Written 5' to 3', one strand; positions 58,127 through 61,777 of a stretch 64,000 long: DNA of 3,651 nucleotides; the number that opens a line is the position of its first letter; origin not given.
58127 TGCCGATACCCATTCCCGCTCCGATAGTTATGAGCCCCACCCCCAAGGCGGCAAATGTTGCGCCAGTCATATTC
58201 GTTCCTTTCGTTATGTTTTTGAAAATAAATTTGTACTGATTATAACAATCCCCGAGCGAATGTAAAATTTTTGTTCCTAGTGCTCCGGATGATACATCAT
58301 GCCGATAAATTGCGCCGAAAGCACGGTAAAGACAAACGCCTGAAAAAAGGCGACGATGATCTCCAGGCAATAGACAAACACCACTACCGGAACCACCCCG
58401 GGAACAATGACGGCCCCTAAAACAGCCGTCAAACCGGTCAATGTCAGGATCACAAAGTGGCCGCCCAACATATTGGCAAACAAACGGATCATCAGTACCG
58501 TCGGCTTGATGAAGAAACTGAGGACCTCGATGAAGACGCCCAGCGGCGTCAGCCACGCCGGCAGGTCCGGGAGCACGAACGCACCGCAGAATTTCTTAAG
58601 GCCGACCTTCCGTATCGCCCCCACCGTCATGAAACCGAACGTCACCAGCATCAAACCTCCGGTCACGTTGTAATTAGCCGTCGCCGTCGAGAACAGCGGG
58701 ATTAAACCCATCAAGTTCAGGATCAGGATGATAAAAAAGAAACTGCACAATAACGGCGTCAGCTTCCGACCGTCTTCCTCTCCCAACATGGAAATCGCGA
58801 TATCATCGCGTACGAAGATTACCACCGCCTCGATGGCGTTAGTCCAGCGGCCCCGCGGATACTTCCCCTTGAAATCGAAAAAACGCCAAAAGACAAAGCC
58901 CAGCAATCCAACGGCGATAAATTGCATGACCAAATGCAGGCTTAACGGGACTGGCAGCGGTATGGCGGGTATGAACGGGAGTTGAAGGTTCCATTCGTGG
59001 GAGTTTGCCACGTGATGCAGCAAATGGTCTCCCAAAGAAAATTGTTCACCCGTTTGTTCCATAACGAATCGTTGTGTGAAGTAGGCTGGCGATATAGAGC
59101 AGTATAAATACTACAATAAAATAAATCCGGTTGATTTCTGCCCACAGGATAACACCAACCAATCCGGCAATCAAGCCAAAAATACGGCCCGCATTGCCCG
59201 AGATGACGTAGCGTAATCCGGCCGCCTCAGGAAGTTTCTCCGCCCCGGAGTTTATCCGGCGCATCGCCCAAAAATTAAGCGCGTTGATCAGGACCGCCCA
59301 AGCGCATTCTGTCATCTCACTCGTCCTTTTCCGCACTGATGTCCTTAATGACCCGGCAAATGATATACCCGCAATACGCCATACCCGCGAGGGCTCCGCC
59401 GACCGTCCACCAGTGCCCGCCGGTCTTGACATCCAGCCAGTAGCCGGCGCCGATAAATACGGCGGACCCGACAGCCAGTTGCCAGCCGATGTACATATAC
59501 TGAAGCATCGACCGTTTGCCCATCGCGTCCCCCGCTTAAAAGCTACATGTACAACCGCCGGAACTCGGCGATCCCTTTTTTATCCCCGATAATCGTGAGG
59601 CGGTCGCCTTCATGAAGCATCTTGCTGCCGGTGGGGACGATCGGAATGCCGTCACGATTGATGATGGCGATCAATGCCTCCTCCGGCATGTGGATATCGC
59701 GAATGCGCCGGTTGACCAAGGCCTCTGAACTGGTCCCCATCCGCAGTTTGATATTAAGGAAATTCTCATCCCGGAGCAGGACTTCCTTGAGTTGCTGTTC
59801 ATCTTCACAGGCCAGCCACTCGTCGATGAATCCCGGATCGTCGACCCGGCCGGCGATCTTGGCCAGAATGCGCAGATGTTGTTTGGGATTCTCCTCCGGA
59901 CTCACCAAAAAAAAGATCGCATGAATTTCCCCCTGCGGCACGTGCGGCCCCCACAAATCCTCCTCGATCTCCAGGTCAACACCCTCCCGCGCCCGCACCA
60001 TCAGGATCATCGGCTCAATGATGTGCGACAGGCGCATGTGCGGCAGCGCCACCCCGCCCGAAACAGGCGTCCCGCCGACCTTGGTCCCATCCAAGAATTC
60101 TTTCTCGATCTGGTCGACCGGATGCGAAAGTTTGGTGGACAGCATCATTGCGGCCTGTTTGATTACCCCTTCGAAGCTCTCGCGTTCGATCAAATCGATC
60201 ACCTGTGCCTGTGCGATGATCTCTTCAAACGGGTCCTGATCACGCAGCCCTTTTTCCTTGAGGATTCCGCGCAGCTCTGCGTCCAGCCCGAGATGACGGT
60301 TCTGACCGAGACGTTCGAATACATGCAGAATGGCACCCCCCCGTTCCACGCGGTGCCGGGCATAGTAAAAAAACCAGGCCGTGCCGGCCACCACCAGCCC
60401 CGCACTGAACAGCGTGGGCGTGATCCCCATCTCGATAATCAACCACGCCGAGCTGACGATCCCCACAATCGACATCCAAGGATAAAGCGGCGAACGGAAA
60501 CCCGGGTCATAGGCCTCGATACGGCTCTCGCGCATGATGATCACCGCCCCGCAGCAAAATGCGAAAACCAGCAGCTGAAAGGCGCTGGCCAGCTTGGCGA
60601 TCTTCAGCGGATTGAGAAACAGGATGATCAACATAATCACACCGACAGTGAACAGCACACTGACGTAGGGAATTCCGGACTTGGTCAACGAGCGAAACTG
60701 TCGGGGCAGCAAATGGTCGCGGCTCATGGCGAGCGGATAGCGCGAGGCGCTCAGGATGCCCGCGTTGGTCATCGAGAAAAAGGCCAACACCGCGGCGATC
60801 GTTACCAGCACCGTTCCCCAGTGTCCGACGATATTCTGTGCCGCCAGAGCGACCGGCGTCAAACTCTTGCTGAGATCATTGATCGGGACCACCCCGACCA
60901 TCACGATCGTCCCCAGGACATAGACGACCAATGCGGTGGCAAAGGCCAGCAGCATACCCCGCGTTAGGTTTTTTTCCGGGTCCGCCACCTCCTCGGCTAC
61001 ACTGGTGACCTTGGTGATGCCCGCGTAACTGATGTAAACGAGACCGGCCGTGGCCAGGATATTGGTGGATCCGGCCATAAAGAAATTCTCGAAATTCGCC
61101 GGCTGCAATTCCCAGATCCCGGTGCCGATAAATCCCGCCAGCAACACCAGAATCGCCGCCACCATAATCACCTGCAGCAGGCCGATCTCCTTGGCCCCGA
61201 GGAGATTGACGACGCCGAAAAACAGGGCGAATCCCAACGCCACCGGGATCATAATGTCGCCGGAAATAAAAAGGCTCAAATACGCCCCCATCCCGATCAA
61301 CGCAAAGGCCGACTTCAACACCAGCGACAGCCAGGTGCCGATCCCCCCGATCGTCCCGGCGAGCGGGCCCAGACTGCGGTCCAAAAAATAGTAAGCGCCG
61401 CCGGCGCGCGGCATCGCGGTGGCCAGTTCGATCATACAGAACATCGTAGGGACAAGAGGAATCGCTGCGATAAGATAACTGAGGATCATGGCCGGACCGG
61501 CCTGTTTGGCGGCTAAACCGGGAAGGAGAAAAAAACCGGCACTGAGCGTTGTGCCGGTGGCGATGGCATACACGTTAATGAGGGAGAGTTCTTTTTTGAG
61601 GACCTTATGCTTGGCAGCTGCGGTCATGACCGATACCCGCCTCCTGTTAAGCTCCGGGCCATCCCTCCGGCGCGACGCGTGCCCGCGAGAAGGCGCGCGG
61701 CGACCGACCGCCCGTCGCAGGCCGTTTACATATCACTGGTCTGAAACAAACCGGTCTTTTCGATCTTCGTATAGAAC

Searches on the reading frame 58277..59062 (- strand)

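Call 35: search_protein_families(library=pfam, proteins=[window:58277-59062:-], max_evalue=0.001)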
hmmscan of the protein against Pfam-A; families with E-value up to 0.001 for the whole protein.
window:58277-59062:- (261 aa): 1 family
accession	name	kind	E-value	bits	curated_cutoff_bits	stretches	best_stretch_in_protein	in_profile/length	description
PF00119.25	ATP-synt_A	-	1.1e-48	166.4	33.9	1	45-253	2-216/217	ATP synthase A chain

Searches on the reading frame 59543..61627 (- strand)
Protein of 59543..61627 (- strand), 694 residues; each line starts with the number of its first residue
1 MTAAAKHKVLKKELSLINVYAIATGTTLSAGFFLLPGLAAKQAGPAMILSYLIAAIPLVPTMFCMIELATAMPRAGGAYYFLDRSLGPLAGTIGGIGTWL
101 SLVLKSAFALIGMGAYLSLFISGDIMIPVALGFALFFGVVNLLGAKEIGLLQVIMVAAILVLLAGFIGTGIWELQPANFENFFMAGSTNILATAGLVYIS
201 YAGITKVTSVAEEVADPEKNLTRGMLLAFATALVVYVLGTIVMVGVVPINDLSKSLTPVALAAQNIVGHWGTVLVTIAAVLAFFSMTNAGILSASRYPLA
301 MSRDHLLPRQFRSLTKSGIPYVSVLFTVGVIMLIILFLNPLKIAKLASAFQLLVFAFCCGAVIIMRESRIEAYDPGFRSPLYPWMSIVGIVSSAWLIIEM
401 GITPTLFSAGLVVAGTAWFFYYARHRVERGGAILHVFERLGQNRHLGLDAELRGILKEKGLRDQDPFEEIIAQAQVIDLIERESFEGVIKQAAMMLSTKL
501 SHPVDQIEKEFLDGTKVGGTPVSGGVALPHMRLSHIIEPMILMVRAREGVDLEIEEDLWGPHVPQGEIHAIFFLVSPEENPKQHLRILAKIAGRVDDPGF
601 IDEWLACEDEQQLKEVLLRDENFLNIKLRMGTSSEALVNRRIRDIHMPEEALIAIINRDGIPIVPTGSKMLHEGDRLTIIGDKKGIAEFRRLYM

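Call 35: search_protein_families(library=pfam, proteins=[window:59543-61627:-], max_evalue=0.001)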
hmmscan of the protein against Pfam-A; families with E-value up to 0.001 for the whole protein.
window:59543-61627:- (694 aa): 4 families
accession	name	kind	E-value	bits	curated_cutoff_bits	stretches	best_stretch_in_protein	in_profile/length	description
PF13520.12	AA_permease_2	-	6.6e-47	160.8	27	1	14-402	1-402/427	Amino acid permease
PF00324.27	AA_permease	-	1e-44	153.4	24.6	1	20-405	3-425/470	Amino acid permease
PF00359.27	PTS_EIIA_2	-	3.2e-17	63.3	27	1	479-618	11-142/144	Phosphoenolpyruvate-dependent sugar phosphotransferase system, EIIA 2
PF02080.26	TrkA_C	-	6.4e-12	45.6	27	1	633-692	8-69/71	TrkA-C domain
